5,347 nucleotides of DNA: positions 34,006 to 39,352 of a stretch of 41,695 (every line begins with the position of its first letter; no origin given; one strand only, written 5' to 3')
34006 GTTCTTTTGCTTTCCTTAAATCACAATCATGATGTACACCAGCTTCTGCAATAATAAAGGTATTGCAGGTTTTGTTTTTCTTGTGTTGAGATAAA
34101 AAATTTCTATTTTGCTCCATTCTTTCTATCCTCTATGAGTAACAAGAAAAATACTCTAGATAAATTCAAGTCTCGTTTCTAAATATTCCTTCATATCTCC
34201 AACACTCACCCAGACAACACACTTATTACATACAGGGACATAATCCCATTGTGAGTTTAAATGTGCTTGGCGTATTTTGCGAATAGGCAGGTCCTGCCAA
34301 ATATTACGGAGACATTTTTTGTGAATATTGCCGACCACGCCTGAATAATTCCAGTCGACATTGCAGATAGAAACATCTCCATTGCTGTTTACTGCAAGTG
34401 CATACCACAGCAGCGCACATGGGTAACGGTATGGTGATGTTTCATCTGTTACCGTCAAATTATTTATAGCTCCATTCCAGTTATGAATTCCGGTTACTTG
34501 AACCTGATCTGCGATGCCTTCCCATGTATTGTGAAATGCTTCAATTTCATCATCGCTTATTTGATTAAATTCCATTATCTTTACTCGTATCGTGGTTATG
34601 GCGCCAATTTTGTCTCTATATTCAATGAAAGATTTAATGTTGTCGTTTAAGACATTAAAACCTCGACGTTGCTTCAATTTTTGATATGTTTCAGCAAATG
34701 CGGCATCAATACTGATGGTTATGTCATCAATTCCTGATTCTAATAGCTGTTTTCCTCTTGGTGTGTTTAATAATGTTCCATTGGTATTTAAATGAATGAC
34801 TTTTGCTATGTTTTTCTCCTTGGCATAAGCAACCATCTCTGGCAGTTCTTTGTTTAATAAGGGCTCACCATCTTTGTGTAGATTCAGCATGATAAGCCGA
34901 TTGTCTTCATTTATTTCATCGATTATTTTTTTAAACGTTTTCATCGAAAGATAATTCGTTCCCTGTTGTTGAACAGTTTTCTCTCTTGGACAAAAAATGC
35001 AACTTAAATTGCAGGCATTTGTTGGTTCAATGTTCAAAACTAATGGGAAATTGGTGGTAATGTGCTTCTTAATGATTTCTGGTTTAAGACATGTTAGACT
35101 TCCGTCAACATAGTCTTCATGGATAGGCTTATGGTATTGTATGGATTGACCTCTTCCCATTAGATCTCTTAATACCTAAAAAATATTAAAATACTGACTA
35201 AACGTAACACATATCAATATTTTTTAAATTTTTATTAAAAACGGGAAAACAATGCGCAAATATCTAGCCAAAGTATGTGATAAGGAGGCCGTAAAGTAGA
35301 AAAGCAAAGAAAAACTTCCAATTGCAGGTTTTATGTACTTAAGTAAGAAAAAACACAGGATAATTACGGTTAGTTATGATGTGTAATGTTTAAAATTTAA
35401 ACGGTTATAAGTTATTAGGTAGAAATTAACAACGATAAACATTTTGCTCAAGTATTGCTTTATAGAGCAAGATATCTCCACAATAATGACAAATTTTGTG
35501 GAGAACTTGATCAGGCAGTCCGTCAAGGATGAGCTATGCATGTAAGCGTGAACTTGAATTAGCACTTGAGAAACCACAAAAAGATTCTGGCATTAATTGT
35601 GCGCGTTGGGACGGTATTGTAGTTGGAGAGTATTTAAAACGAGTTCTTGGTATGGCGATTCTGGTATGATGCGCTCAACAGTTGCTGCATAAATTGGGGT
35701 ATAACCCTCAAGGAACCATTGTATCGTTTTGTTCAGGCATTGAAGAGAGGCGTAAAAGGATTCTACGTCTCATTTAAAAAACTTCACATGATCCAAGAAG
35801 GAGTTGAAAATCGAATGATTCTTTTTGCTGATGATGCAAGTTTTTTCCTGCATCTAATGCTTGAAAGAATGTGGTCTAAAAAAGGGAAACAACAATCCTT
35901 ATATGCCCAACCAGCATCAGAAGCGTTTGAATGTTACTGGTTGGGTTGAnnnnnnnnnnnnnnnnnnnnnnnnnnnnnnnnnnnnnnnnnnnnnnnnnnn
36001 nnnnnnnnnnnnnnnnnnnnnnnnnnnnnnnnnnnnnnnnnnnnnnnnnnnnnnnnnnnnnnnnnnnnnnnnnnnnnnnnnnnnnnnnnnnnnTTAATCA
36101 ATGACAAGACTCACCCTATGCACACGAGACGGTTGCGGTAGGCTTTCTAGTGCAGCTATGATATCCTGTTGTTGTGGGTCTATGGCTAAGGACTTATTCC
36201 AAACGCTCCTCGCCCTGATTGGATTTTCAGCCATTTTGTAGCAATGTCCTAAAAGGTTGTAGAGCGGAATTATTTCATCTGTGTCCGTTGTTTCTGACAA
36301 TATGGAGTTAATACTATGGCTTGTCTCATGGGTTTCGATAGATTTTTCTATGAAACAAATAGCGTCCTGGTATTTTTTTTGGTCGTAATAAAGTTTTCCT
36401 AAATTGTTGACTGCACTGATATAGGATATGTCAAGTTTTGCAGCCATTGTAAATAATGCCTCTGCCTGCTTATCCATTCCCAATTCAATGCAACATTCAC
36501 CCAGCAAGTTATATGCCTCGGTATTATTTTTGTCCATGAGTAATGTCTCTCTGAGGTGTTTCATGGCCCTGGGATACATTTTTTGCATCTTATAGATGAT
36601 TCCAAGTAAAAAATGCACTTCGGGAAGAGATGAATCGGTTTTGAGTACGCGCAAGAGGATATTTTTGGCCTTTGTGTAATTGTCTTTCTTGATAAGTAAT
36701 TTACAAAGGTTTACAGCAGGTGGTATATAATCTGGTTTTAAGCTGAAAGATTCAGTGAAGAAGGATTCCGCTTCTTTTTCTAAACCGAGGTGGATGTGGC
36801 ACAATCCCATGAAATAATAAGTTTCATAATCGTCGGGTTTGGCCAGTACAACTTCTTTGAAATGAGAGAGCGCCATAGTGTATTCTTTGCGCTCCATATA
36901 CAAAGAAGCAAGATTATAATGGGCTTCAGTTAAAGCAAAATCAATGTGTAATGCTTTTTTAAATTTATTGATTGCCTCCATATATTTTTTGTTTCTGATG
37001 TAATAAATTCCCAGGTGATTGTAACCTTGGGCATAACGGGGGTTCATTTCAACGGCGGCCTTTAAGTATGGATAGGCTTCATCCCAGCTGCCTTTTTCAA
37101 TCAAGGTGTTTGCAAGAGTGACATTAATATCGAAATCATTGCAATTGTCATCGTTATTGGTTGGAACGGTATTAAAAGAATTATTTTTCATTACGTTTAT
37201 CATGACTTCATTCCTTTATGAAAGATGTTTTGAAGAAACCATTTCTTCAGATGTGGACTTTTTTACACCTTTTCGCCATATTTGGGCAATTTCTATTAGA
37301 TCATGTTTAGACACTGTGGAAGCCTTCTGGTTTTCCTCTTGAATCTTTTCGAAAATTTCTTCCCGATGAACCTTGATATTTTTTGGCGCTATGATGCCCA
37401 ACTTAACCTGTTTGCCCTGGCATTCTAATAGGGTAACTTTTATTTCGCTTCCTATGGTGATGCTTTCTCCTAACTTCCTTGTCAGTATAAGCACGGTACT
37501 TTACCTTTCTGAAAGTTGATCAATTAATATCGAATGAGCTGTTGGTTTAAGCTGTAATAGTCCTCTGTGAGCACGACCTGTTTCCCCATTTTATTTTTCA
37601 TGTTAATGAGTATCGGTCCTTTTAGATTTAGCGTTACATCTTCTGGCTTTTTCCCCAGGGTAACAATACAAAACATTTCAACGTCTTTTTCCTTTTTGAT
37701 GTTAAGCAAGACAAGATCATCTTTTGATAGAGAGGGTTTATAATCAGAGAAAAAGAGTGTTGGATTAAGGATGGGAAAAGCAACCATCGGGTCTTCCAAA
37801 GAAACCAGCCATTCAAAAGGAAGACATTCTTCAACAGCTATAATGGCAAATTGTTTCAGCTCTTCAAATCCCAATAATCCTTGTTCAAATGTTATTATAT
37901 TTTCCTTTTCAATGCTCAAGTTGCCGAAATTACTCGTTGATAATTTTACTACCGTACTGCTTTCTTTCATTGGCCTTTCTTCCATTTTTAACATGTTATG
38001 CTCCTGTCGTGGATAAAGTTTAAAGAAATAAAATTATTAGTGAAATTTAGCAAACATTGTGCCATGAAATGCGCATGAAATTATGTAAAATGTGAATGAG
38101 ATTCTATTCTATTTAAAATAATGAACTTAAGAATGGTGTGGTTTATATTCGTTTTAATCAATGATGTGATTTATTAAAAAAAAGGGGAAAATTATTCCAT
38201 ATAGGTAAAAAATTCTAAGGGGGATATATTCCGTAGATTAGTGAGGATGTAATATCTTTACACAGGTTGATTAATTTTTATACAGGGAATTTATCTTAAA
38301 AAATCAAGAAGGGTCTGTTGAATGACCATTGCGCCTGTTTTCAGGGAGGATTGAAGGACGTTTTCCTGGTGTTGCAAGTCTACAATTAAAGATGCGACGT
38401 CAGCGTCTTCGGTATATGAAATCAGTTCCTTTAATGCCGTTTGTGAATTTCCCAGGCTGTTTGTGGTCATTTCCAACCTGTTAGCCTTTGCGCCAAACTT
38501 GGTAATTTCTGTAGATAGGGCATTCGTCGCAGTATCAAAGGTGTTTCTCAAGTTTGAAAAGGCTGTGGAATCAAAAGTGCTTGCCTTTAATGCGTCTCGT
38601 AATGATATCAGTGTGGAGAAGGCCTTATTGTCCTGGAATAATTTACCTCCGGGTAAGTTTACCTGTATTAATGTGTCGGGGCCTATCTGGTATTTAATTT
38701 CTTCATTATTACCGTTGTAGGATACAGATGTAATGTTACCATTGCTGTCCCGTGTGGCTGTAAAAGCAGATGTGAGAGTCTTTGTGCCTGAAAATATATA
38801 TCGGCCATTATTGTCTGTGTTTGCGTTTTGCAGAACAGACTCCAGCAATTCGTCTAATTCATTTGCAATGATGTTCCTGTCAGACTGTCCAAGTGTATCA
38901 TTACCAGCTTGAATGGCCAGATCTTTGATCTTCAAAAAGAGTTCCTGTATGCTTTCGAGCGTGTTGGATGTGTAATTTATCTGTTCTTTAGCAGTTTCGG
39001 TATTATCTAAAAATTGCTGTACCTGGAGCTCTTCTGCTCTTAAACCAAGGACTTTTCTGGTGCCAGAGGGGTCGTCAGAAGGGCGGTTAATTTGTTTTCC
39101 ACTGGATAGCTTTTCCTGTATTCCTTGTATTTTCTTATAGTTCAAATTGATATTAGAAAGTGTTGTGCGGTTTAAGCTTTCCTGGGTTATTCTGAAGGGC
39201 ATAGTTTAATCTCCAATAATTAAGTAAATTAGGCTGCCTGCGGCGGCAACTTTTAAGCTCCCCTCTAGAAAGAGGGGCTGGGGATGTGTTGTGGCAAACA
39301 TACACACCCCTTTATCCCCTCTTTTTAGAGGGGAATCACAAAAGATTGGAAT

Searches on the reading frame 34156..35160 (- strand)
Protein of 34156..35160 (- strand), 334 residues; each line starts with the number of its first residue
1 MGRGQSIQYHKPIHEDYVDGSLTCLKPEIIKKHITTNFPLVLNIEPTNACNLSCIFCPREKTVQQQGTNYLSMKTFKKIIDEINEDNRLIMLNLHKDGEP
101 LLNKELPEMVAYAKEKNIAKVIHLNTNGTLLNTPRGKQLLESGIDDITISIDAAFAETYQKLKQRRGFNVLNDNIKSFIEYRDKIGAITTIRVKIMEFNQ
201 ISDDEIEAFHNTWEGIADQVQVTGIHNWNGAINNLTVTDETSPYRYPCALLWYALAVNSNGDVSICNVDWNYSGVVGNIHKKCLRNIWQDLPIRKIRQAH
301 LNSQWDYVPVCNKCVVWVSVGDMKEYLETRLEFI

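Call 7: search_protein_families(library=pfam, proteins=[window:34156-35160:-], max_evalue=0.001)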
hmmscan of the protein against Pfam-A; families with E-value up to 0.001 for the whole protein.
window:34156-35160:- (334 aa): 3 families
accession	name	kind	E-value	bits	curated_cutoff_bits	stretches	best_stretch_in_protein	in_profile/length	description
PF04055.27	Radical_SAM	-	8.1e-15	55.8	29.5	1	44-181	1-139/166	Radical SAM superfamily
PF13186.11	SPASM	-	3.1e-11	43.8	21.5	1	248-314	1-66/67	Iron-sulfur cluster-binding domain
PF13353.11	Fer4_12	-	1e-05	26.3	22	1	49-164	14-126/137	4Fe-4S single cluster domain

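Call 29: search_protein_families(library=ncbifam, proteins=[window:34156-35160:-], max_evalue=0.00001)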
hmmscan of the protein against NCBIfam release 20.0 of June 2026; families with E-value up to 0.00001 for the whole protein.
window:34156-35160:- (334 aa): 54 families (the best 25 are shown)
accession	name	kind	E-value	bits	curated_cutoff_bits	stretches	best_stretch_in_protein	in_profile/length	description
TIGR04321.1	spiroSPASM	subfamily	9.4e-30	103.7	250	1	32-315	223-503/510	spiro-SPASM protein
TIGR04317.1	W_rSAM_matur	equivalog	4e-26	92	380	1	42-187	6-145/349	tungsten cofactor oxidoreductase radical SAM maturase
TIGR04311.1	rSAM_Geo_metal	subfamily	1.6e-25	90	400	1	38-186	1-147/423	radical SAM/SPASM family putative metalloenzyme maturase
TIGR04055.1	rSAM_NirJ2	equivalog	2e-20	73.6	500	1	45-207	5-158/326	putative heme d1 biosynthesis radical SAM protein NirJ2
TIGR04545.1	rSAM_ahbD_hemeb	equivalog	6.1e-20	71.9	500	1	44-167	4-122/339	heme b synthase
TIGR02666.1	moaA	equivalog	1.6e-18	66.8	284.05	1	46-211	16-178/336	GTP 3',8-cyclase MoaA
TIGR02668.1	moaA_archaeal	equivalog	2.1e-17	63.1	325.25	1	43-214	13-174/303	GTP 3',8-cyclase MoaA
NF001199.0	PRK00164.2-1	equivalog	2.4e-17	63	231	1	42-210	14-172/308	GTP 3',8-cyclase MoaA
TIGR04054.1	rSAM_NirJ1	equivalog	4.2e-17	61.8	650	1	41-201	37-193/387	putative heme d1 biosynthesis radical SAM protein NirJ1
TIGR04546.1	rSAM_ahbC_deAc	equivalog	1.1e-16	60.7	650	1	45-175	44-169/390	12,18-didecarboxysiroheme deacetylase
TIGR04347.1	pseudo_SAM_Halo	equivalog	5.1e-16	58.9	525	1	44-200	42-189/390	TIGR04347 family pseudo-SAM/SPASM protein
NF050035.1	rSAM_WgK_link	exception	8.1e-16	58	650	1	37-191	6-156/367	radical SAM/SPASM peptide maturase WgkB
TIGR03962.1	mycofact_rSAM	equivalog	1.5e-15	57.3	265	1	37-176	9-142/339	mycofactocin radical SAM maturase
NF045574.1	sacti_mat_StsB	exception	2.9e-15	56.1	625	1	47-168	103-218/466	StsB family radical SAM/SPASM domain sactipeptide maturase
TIGR04053.2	TIGR04053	equivalog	1.4e-14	54.2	395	1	37-190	5-157/366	TIGR04053 family radical SAM/SPASM domain-containing protein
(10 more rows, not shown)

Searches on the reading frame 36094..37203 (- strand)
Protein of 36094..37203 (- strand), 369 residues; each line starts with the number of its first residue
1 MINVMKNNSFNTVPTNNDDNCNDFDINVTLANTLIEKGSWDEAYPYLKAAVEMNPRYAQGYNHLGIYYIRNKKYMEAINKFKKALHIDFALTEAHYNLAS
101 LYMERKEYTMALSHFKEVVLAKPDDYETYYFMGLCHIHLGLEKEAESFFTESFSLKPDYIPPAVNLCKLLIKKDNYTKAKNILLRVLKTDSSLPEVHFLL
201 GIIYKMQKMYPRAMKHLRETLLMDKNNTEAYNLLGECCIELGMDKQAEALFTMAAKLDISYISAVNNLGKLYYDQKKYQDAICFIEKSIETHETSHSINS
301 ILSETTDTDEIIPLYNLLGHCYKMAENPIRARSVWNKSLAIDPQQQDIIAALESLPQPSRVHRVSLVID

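Call 8: search_protein_families(library=pfam, proteins=[window:36094-37203:-], max_evalue=0.001)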
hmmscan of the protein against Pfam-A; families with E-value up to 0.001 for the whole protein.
window:36094-37203:- (369 aa): 21 families
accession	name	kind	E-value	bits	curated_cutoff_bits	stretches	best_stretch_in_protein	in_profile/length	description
PF07719.23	TPR_2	-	8.4e-42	138.3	27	1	93-125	2-34/34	Tetratricopeptide repeat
PF00515.34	TPR_1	-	1.5e-37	126.3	27.8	2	93-124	2-33/34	Tetratricopeptide repeat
PF14559.12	TPR_19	-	2.5e-29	101.8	25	3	207-255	4-52/68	Tetratricopeptide repeat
PF13424.12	TPR_12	-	2.4e-27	95.3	30.1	2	26-85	5-72/77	Tetratricopeptide repeat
PF13181.12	TPR_8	-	3.9e-26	89.4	25.7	0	126-159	1-34/34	Tetratricopeptide repeat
PF13431.12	TPR_17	-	4e-22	77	24.4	1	47-78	2-33/34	Tetratricopeptide repeat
PF13414.12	TPR_11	-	1.9e-21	75.9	26.8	1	69-103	5-39/42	TPR repeat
PF13432.12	TPR_16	-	8.5e-20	71.3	32.7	1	29-87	2-60/65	Tetratricopeptide repeat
PF13428.12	TPR_14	-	5.8e-18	64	23.5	0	27-65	4-42/44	Tetratricopeptide repeat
PF25063.1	ARM_TT21_C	-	4.9e-16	59.7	35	1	28-124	99-196/209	Tetratricopeptide repeat protein 21 C-terminal ARM domain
PF13176.12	TPR_7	-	9.4e-16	57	27.9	0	94-123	1-30/36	Tetratricopeptide repeat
PF13374.12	TPR_10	-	3.4e-15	55.9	27.5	0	263-295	3-35/42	Tetratricopeptide repeat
PF12895.13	ANAPC3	-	1.9e-14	54.1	27.2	2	173-251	2-79/82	Anaphase-promoting complex, cyclosome, subunit 3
PF23914.1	TPR_CcmH_CycH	-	1.2e-11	45.1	42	0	121-215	45-142/158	Cytochrome c-type biogenesis protein H TPR domain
PF13174.12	TPR_6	-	6.3e-09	36.4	26.3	0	93-119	1-27/33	Tetratricopeptide repeat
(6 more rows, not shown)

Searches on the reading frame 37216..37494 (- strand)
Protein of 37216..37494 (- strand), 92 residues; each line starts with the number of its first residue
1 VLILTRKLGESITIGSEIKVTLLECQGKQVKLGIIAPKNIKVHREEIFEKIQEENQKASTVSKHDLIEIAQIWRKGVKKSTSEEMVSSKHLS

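Call 66: search_protein_families(library=pfam, proteins=[window:37216-37494:-], max_evalue=0.1)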
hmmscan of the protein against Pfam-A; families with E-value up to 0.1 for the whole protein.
window:37216-37494:- (92 aa): 2 families
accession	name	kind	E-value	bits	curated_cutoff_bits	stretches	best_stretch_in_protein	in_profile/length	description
PF02599.21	CsrA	-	1.2e-23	83.3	27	1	1-53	1-53/53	Global regulator protein family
PF00196.25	GerE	-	0.02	15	23.5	1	35-57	29-51/57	Bacterial regulatory proteins, luxR family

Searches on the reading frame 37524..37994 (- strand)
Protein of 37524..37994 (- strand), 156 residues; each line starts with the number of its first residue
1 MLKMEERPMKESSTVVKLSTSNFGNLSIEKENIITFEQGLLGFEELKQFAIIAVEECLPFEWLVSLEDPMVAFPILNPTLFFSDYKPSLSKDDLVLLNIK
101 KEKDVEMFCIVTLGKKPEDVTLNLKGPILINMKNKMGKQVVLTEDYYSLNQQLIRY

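Call 8: search_protein_families(library=pfam, proteins=[window:37524-37994:-], max_evalue=0.001)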
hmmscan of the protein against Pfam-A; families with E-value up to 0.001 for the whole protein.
window:37524-37994:- (156 aa): 1 family
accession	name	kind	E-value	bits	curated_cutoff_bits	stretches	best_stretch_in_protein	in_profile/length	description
PF02623.20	FliW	-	1.3e-38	132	25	1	34-152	1-121/122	FliW protein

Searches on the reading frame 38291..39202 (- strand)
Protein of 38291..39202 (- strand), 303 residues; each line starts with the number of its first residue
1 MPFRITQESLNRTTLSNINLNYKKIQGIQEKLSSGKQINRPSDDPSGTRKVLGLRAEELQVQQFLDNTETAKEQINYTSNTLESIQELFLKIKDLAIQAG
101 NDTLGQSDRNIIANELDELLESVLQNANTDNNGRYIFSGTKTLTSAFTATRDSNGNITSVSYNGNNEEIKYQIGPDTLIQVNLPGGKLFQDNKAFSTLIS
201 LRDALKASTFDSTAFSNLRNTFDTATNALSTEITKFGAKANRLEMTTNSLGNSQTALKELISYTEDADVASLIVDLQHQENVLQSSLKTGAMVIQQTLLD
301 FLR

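Call 8: search_protein_families(library=pfam, proteins=[window:38291-39202:-], max_evalue=0.001)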
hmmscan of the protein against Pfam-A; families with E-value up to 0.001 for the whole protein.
window:38291-39202:- (303 aa): 2 families
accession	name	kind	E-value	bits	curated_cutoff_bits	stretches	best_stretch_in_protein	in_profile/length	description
PF00669.25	Flagellin_N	-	6.3e-22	78.6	26.6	1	11-142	7-139/139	Bacterial flagellin N-terminal helical region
PF00700.27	Flagellin_C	-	5.8e-07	30.2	23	1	222-302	4-86/86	Bacterial flagellin C-terminal helical region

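Call 70: search_protein_families(library=ncbifam, proteins=[window:38291-39202:-], max_evalue=0.0001)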
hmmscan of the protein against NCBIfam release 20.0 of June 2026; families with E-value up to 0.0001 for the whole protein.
window:38291-39202:- (303 aa): 27 families (the best 25 are shown)
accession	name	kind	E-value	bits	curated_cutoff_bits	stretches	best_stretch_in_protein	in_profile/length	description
TIGR02550.1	flagell_flgL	equivalog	7.9e-68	229.5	127.2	2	4-191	1-184/387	flagellar hook-associated protein FlgL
NF005187.0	PRK06663.1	equivalog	4.4e-56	190.4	337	2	4-190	3-199/419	flagellar hook-associated protein 3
NF009361.0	PRK12717.1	equivalog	4.6e-34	117.8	407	1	4-191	2-185/524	flagellar hook-associated protein 3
NF005980.0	PRK08073.1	equivalog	1.7e-31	109.6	291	1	14-301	15-286/287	flagellar hook-associated protein 3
NF006265.0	PRK08412.1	equivalog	4.9e-21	74.6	749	1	4-192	2-181/827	flagellar hook-associated protein FlgL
NF011282.0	PRK14692.1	equivalog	2.4e-19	69.1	878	1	4-203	2-197/749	flagellar hook-associated protein FlgL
NF009449.0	PRK12807.1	subfamily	2.4e-18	66.7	347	1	18-273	16-255/287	flagellin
NF006489.0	PRK08913.1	equivalog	6.8e-17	61.9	217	1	48-302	48-302/303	flagellin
NF009446.0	PRK12804.1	subfamily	1.1e-15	58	352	1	11-292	9-288/301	flagellin Hag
NF038071.1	lat_flg_LafA_2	exception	5.5e-13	48.9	365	1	13-285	13-264/284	lateral flagellin LafA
NF009445.0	PRK12803.1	equivalog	5.5e-13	48.8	450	1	17-128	15-126/335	flagellin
NF009362.0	PRK12718.1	equivalog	1.1e-12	47.7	602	1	25-182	23-177/510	flagellar hook-associated protein FlgL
NF009444.0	PRK12802.1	equivalog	1.8e-11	44.1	332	1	23-154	23-156/282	flagellin domain-containing protein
NF009450.0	PRK12808.1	equivalog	1.2e-09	38.3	476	1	21-143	19-142/476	flagellin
NF033376.1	lat_flg_LafA_1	exception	9.7e-09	34.9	440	1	27-140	26-142/304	lateral flagellin LafA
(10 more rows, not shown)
